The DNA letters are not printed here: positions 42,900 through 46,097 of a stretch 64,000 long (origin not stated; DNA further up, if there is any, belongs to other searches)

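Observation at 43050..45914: Nine-heme c-type cytochrome lipoprotein carrying a collagen-like (G-X-Y)10 stalk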

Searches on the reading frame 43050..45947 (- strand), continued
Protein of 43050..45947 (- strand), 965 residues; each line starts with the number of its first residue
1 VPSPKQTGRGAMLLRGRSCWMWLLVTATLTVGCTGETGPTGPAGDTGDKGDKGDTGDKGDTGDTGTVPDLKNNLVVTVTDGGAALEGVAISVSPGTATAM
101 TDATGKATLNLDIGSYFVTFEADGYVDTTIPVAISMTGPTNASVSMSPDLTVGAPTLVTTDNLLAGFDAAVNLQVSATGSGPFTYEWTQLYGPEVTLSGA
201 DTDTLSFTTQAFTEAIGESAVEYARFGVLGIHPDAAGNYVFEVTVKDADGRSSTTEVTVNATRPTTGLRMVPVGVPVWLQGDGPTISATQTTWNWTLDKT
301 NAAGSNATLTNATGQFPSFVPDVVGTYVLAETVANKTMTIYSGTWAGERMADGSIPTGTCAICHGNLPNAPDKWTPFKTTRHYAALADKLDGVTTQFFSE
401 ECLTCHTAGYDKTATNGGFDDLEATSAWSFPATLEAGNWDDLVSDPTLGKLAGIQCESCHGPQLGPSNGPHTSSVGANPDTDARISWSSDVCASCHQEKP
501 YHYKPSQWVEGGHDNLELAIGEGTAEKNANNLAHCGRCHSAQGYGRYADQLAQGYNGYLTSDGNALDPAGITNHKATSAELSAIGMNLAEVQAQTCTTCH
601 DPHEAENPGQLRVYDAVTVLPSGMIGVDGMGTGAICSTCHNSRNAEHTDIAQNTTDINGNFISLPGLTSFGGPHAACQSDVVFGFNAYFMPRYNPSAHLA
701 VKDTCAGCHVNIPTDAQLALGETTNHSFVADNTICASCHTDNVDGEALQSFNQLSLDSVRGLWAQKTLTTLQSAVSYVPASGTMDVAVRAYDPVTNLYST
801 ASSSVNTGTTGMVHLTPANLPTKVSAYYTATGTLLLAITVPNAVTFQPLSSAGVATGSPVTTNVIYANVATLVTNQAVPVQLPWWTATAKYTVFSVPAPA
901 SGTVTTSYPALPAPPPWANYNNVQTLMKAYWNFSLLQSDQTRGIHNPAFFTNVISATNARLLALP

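Call 10: search_solved_structures(query=window:43050-45914:-, max_evalue=1, show_alignments=2)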
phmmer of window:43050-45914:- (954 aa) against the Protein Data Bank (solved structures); distinct sequences matched with E-value up to 1: 8.
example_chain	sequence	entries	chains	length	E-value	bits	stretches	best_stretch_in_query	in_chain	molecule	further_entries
8yv3_A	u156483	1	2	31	0.0085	17.2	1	27-52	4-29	Collagen alpha-1(I) chain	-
9wxp_DB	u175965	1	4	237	0.0086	17.2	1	21-54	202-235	Collagen alpha-2(V) chain preproprotein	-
8yv3_B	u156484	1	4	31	0.048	14.7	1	26-51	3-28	Collagen alpha-2(I) chain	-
6r2q_A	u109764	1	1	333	0.21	12.6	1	434-601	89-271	Cystathionine beta-synthase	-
6fv0_A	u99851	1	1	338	0.46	11.5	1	25-56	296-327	Kinesin light chain 1,Torsin-1A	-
6x3m_A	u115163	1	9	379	0.54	11.2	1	26-56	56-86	Hyaluronoglucosaminidase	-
9llo_B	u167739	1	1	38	0.7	10.8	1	21-54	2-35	collagen-like peptide chain B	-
9lln_C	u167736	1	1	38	0.85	10.6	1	33-55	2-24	collagen-like peptide chain C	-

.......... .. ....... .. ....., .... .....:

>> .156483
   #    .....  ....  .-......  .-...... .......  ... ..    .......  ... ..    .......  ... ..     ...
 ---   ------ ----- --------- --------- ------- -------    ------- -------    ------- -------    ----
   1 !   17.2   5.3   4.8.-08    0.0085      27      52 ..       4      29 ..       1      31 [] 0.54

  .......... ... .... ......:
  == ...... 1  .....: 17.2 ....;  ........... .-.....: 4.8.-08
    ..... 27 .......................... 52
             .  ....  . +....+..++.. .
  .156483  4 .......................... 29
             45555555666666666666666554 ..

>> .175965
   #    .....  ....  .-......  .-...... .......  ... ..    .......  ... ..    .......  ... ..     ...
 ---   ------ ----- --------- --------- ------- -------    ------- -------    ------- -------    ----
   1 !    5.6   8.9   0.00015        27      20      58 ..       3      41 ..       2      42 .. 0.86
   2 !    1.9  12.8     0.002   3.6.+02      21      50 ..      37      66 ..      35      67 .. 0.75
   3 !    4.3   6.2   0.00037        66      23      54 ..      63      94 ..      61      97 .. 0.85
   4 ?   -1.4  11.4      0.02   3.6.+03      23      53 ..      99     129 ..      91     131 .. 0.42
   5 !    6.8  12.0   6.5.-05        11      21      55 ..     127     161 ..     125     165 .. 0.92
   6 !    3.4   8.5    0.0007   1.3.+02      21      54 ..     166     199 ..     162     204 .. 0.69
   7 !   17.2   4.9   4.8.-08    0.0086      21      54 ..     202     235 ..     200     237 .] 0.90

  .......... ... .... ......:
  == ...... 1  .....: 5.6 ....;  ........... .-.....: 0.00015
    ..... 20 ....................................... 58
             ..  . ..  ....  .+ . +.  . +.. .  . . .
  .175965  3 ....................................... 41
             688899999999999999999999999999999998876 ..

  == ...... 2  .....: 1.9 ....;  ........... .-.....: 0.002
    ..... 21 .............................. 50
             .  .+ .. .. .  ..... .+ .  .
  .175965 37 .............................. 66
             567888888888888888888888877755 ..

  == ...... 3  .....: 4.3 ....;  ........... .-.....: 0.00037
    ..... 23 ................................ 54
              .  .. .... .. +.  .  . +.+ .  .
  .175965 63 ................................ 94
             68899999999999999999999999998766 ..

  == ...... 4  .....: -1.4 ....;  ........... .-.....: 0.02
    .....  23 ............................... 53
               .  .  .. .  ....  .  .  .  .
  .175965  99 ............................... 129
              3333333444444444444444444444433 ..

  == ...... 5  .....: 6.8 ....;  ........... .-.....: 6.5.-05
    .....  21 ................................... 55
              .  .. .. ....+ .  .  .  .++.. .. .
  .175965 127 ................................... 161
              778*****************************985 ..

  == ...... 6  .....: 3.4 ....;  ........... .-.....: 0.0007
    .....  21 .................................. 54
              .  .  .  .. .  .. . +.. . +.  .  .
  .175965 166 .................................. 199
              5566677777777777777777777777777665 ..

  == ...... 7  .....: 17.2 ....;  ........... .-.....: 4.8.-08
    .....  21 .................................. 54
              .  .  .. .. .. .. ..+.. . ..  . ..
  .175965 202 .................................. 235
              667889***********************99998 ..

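Call 14: find_encoding_contigs(protein=window:43050-45947:-, flank=10000, max_places=3)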
Protein window:43050-45947:- (965 aa): no gene with exactly this product is on record in the collection.

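Call 15: find_encoding_contigs(protein=P0010, flank=10000, max_places=2)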
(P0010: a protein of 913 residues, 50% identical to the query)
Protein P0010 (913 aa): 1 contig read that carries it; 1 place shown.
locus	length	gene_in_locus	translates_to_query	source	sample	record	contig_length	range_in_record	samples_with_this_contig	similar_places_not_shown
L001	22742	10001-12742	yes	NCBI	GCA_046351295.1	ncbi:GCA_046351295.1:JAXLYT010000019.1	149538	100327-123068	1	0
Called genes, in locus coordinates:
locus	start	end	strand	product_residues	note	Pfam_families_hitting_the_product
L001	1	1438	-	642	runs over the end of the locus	PF12705:PDDEXK_1, PF01580:FtsK_SpoIIIE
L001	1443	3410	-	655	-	PF13191:AAA_16, PF13401:AAA_22 (weak)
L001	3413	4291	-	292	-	-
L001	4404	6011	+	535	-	PF01764:Lipase_3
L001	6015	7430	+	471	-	-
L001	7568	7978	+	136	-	-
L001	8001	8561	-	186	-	PF01661:Macro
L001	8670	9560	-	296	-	-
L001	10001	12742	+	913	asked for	PF01391:Collagen (weak), PF13620:CarboxypepD_reg, PF13715:CarbopepD_reg_2 (weak), PF22352:K319L-like_PKD (faint), PF22113:Mtrc-MtrF_II-IV_dom (faint), PF09699:Paired_CXXCH_1 (faint), PF14522:Cytochrome_C7 (faint)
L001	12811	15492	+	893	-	PF01391:Collagen (weak), PF13620:CarboxypepD_reg, PF22352:K319L-like_PKD (faint), PF09699:Paired_CXXCH_1 (faint), PF13435:Cytochrome_C554 (faint), PF14522:Cytochrome_C7 (faint)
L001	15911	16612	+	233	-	PF04264:YceI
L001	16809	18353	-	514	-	PF03264:Cytochrom_NNT, PF14537:Cytochrom_c3_2 (faint)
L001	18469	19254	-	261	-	PF01292:Ni_hydr_CYTB (weak)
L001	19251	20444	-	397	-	PF09699:Paired_CXXCH_1 (faint), PF22113:Mtrc-MtrF_II-IV_dom (faint), PF14537:Cytochrom_c3_2 (weak), PF14522:Cytochrome_C7 (weak)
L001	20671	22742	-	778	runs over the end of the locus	PF02085:Cytochrom_CIII (faint), PF09699:Paired_CXXCH_1 (faint), PF14522:Cytochrome_C7 (faint), PF22113:Mtrc-MtrF_II-IV_dom (faint), PF14537:Cytochrom_c3_2 (weak)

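Call 17: find_encoding_contigs(protein=P0002, flank=10000, max_places=2)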
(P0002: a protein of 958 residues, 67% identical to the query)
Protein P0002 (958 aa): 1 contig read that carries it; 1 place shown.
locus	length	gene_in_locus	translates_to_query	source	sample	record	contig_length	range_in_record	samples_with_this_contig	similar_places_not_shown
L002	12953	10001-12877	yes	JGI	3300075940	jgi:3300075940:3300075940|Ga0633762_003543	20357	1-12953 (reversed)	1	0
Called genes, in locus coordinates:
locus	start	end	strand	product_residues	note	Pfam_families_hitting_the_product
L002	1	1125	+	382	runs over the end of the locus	PF21016:RlmN_N, PF04055:Radical_SAM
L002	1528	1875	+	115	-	-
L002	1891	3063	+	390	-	-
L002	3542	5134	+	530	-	PF25852:DUF6242_C (faint)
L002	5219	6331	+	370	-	-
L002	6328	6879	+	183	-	-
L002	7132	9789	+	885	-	PF01391:Collagen (weak), PF13620:CarboxypepD_reg, PF13715:CarbopepD_reg_2, PF22352:K319L-like_PKD (faint), PF09699:Paired_CXXCH_1 (faint), PF13435:Cytochrome_C554 (faint), PF14522:Cytochrome_C7 (faint), PF22113:Mtrc-MtrF_II-IV_dom (faint)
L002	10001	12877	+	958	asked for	PF01391:Collagen (faint), PF13620:CarboxypepD_reg, PF13715:CarbopepD_reg_2, PF22352:K319L-like_PKD (faint), PF09699:Paired_CXXCH_1 (faint), PF13435:Cytochrome_C554 (faint), PF13442:Cytochrome_CBB3 (faint), PF14522:Cytochrome_C7 (faint), +1 more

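Call 28: find_encoding_contigs(protein=P0030, flank=10000, max_places=1)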
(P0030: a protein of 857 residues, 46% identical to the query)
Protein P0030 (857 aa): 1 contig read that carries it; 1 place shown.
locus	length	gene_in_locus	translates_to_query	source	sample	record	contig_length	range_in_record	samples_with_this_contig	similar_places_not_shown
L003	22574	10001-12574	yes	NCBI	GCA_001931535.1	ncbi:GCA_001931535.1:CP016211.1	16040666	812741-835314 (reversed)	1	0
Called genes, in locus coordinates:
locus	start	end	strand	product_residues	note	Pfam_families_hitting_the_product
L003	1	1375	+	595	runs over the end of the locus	-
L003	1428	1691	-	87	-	-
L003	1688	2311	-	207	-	PF03264:Cytochrom_NNT (weak), PF22113:Mtrc-MtrF_II-IV_dom (faint)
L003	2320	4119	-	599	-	PF14537:Cytochrom_c3_2 (faint), PF22113:Mtrc-MtrF_II-IV_dom (faint), PF09699:Paired_CXXCH_1 (faint), PF14522:Cytochrome_C7 (faint)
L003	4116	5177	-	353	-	PF14522:Cytochrome_C7 (weak)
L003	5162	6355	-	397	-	-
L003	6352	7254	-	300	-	-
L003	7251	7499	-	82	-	-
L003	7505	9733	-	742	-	PF14522:Cytochrome_C7 (faint), PF14537:Cytochrom_c3_2 (faint), PF22113:Mtrc-MtrF_II-IV_dom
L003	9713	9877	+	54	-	-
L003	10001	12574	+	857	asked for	PF13620:CarboxypepD_reg, PF13715:CarbopepD_reg_2, PF22352:K319L-like_PKD (faint), PF22113:Mtrc-MtrF_II-IV_dom (faint), PF09699:Paired_CXXCH_1 (faint), PF13435:Cytochrome_C554 (faint), PF14522:Cytochrome_C7 (faint), PF14537:Cytochrom_c3_2 (faint)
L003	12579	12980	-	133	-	-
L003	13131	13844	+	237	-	-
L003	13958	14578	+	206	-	PF13532:2OG-FeII_Oxy_2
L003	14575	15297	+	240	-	-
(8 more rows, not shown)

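Call 29: find_encoding_contigs(protein=P0053, flank=10000, max_places=1)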
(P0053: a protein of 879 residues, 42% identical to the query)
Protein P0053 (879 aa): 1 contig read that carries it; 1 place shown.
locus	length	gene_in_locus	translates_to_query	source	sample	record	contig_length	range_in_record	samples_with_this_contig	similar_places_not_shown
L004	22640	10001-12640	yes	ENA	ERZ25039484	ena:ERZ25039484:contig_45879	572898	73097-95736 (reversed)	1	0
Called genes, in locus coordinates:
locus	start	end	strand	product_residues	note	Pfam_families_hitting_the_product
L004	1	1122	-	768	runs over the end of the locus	PF04879:Molybdop_Fe4S4, PF00384:Molybdopterin, PF01568:Molydop_binding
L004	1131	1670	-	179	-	PF02085:Cytochrom_CIII (faint), PF14522:Cytochrome_C7 (weak)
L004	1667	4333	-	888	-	PF02085:Cytochrom_CIII (faint), PF09699:Paired_CXXCH_1 (faint), PF14537:Cytochrom_c3_2 (faint), PF14522:Cytochrome_C7 (weak)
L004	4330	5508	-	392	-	-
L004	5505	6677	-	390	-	PF14522:Cytochrome_C7 (faint)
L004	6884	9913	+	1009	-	-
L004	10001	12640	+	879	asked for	PF13620:CarboxypepD_reg, PF13715:CarbopepD_reg_2, PF22352:K319L-like_PKD (weak), PF14522:Cytochrome_C7 (faint), PF22113:Mtrc-MtrF_II-IV_dom (faint), PF09699:Paired_CXXCH_1 (faint), PF13435:Cytochrome_C554 (faint), PF14537:Cytochrom_c3_2 (faint)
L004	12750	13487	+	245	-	-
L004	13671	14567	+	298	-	PF03781:FGE-sulfatase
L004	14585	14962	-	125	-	PF00072:Response_reg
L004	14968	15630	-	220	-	PF00571:CBS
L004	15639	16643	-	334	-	PF00989:PAS, PF08448:PAS_4 (weak), PF00512:HisKA, PF02518:HATPase_c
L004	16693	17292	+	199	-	-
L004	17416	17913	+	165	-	-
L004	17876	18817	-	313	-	PF00126:HTH_1, PF03466:LysR_substrate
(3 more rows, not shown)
